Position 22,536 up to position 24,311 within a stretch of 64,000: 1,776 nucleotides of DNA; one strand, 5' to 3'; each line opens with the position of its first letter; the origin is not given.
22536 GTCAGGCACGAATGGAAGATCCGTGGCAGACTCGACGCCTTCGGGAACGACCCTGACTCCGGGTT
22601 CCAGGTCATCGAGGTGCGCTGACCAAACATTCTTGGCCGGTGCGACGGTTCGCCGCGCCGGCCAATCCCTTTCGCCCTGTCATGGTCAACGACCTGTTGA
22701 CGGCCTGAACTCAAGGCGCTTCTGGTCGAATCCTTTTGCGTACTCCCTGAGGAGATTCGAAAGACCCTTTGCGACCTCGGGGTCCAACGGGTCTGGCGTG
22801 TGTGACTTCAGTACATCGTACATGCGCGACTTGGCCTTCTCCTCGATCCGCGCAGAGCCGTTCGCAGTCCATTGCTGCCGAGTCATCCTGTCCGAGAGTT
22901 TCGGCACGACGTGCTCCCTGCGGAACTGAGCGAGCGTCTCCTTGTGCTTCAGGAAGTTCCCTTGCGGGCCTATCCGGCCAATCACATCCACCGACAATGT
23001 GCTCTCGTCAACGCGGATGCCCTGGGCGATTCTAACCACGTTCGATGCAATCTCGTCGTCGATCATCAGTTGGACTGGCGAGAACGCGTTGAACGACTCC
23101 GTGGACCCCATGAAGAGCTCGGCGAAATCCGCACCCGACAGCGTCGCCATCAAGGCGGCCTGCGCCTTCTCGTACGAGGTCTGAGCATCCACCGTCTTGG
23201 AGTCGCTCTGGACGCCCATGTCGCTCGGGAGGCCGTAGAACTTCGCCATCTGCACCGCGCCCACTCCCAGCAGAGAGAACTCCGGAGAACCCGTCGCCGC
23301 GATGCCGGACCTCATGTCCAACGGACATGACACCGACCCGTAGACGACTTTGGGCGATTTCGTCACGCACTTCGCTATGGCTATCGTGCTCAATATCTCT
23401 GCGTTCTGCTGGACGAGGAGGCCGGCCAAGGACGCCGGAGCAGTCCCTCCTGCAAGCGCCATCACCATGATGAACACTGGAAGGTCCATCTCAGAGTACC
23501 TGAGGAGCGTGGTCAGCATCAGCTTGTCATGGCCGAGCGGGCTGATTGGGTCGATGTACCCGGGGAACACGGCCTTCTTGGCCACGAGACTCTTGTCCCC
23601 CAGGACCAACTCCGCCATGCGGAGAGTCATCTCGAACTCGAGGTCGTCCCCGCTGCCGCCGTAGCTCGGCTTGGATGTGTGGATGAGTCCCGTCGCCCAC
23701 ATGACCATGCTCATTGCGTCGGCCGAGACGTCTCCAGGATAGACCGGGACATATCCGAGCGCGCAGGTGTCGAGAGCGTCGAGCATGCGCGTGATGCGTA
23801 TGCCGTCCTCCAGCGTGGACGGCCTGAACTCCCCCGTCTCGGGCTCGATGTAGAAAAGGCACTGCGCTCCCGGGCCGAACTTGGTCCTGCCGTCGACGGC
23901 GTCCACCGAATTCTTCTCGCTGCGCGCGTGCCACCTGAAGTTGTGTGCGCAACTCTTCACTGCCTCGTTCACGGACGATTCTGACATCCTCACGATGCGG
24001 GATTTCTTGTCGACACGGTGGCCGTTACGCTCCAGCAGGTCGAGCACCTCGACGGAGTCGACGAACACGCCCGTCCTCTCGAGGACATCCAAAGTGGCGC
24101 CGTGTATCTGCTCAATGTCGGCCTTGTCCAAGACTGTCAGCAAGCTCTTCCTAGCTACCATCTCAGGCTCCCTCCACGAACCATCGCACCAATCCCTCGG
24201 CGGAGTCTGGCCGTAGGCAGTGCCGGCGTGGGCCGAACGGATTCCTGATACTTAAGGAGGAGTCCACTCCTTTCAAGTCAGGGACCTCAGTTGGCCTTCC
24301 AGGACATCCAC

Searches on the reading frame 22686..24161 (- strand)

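Call 58: search_protein_families(library=pfam, proteins=[window:22686-24161:-], max_evalue=0.0001)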
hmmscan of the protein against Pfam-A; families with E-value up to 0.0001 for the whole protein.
window:22686-24161:- (491 aa): 1 family
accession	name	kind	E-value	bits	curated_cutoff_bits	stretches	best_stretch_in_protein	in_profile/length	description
PF06253.16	MTTB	-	2e-82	277.3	25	1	6-469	29-490/500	Trimethylamine methyltransferase (MTTB)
